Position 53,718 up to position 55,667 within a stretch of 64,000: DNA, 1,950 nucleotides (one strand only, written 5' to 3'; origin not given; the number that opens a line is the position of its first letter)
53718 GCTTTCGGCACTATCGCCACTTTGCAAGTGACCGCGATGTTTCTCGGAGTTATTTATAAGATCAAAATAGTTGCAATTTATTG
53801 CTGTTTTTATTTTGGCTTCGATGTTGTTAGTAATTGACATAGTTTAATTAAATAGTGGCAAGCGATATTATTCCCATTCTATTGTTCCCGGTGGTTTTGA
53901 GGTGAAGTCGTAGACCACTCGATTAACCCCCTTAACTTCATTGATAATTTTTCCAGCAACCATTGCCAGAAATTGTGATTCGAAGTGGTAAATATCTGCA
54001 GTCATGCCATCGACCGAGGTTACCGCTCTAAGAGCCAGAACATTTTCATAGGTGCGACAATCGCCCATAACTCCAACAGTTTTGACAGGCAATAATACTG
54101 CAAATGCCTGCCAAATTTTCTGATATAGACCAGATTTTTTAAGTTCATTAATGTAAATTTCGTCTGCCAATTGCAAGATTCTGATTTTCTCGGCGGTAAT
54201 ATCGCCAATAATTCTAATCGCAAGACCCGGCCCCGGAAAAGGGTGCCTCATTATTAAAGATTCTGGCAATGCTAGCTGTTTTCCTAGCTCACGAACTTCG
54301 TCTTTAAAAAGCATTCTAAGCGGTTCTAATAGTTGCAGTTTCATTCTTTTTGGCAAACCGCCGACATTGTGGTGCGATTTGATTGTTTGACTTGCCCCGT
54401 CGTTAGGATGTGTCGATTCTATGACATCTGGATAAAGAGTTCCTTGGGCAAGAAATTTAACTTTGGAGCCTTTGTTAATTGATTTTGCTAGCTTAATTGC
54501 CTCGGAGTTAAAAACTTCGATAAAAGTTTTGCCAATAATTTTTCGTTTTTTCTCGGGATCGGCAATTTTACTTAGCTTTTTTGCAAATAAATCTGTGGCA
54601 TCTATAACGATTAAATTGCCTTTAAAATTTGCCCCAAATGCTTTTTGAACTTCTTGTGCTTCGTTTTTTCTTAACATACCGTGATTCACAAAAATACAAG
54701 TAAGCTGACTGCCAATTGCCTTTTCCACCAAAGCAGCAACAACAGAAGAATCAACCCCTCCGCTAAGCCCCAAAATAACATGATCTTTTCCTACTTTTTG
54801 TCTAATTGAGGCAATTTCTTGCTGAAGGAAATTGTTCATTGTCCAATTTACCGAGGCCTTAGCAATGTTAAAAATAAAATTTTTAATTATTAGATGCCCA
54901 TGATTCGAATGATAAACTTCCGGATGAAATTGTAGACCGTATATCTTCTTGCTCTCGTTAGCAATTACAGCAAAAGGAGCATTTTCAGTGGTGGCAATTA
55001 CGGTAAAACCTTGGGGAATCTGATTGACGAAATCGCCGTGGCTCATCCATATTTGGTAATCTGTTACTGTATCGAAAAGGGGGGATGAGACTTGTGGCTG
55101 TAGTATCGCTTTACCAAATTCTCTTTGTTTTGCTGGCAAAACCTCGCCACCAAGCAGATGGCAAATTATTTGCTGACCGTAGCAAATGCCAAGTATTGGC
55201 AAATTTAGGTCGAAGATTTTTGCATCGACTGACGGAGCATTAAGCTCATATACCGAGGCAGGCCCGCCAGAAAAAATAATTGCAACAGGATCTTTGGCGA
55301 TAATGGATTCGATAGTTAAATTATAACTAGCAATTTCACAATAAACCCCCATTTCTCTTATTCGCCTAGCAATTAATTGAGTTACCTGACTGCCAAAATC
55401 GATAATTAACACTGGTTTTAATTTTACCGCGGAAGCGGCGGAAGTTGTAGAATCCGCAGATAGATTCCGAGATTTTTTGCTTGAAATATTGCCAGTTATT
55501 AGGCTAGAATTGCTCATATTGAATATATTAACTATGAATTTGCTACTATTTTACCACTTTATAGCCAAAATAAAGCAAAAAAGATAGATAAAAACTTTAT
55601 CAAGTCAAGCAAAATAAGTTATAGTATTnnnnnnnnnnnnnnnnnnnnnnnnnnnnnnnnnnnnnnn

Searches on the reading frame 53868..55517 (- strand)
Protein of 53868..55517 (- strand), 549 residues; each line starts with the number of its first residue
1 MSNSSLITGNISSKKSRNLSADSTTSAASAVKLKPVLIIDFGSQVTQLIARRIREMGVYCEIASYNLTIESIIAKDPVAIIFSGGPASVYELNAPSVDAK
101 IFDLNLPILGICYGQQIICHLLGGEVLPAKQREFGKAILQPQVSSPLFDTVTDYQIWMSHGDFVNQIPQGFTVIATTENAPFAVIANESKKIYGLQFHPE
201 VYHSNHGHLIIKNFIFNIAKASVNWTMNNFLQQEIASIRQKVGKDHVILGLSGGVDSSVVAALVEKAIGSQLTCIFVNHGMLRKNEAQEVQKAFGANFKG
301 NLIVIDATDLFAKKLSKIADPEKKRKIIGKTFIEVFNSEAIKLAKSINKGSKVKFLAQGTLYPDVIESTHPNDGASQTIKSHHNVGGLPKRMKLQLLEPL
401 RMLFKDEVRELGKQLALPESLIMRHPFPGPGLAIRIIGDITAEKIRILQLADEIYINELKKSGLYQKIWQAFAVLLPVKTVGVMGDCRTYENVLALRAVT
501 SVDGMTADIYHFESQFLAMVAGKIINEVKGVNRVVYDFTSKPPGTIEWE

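Call 86: search_protein_families(library=pfam, proteins=[window:53868-55517:-], max_evalue=0.00001)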
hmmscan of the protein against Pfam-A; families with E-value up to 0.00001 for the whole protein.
window:53868-55517:- (549 aa): 5 families
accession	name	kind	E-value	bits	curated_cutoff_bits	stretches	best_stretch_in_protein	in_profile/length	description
PF00117.34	GATase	-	8.4e-44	149.9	22.8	1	37-217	1-189/190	Glutamine amidotransferase class-I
PF00958.27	GMP_synt_C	-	2.4e-42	143.3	27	1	457-548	1-92/92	GMP synthase C terminal domain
PF02540.23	NAD_synthase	-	3.9e-13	49.5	21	1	235-312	9-86/242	NAD synthase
PF06508.19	QueC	-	9.3e-07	29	22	1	247-418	2-176/210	Queuosine biosynthesis protein QueC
PF07722.19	Peptidase_C26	-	1.2e-06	28.9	20.5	0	101-200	101-219/219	Peptidase C26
